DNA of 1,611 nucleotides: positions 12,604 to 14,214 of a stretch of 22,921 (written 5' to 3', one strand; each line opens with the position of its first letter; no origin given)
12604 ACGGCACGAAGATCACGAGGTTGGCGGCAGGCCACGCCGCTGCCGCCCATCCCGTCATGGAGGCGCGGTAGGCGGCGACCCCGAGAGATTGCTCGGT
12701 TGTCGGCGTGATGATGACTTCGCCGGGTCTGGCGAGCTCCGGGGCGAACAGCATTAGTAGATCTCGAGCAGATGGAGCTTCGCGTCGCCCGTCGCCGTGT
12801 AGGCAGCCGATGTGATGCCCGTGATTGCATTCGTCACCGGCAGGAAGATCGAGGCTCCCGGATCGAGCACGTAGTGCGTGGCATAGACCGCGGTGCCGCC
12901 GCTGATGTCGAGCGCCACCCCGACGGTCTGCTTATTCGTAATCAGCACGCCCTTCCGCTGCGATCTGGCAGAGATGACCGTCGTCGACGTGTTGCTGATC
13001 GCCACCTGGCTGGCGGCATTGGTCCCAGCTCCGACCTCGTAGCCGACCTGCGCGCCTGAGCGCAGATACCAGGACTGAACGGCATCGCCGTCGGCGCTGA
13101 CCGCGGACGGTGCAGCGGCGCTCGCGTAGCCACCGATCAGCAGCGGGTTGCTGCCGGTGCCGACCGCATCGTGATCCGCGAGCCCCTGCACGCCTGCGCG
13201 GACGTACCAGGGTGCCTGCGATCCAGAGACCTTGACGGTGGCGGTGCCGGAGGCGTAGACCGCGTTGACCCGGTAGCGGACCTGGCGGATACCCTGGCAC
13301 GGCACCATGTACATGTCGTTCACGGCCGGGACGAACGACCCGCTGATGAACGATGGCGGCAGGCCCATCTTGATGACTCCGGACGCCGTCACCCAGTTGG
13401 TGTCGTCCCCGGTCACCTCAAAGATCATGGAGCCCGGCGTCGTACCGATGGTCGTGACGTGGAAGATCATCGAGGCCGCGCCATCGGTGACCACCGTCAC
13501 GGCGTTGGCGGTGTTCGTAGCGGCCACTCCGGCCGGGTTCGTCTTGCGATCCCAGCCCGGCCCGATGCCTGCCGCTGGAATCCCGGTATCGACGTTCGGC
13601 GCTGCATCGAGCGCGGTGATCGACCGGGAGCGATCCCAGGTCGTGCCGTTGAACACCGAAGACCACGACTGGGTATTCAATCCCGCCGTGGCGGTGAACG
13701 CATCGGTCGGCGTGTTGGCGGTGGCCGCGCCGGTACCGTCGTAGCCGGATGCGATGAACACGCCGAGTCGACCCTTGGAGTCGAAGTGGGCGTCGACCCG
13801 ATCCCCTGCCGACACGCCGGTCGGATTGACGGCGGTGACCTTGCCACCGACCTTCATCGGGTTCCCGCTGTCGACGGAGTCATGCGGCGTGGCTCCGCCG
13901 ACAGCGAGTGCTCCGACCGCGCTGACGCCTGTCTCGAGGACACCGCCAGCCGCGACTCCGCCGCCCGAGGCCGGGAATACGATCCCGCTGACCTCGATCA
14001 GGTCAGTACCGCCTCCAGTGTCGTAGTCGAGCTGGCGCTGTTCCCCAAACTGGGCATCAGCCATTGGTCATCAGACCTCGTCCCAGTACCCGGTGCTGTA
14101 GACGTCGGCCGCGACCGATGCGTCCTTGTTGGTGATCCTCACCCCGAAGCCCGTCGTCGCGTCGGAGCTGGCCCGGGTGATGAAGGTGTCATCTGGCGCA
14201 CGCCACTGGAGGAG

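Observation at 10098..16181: Seven-gene Ala/Gly/Thr/Ser-rich module between the capsid gene and the connector genes: candidate capsid fibre/decoration system of unknown families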

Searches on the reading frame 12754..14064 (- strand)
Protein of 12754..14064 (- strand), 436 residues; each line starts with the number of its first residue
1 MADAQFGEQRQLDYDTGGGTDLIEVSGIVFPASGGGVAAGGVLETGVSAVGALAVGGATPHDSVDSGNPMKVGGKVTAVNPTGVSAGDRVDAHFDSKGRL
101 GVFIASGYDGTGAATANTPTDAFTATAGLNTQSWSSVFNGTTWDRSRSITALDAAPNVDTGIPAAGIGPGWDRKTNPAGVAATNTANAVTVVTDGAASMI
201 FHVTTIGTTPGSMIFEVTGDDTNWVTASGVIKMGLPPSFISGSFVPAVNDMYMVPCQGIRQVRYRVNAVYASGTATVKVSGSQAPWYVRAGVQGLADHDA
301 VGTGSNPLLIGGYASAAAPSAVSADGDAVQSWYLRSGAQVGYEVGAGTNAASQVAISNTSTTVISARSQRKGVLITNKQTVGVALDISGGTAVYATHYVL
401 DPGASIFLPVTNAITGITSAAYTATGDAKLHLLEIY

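Call 4: search_protein_families(library=pfam, proteins=[window:12754-14064:-], max_evalue=1)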
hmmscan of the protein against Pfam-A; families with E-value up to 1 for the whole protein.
window:12754-14064:- (436 aa): 0 families

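Call 5: search_protein_families(library=phrogs, proteins=[window:12754-14064:-], max_evalue=0.1)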
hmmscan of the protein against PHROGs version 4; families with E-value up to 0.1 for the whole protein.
window:12754-14064:- (436 aa): 1 family
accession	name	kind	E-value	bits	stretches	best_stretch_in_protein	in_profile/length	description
phrog_38868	-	unknown function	0.021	16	1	254-285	10-37/49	-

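Call 23: search_solved_structures(query=window:12754-14064:-, max_evalue=1)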
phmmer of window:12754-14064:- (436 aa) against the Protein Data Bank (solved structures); distinct sequences matched with E-value up to 1: 2.
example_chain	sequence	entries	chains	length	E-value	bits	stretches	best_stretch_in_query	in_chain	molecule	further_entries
6ok0_A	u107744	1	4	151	0.13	14.3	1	192-339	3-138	Sel1 repeat protein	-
6esv_A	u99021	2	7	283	0.69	11.9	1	206-288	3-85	Putative periplasmic phosphite-binding-like protein (Pbl) PtxB-like protein designated Aio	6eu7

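Call 61: search_protein_families(library=ncbifam, proteins=[window:12754-14064:-], max_evalue=0.1)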
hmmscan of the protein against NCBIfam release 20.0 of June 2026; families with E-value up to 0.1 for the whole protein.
window:12754-14064:- (436 aa): 0 families

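Call 99: search_dna_similar(query=window:12754-14064:-, collection=phages, mode=protein, max_evalue=0.01)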
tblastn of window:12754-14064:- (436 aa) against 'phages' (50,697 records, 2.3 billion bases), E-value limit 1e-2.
No match.
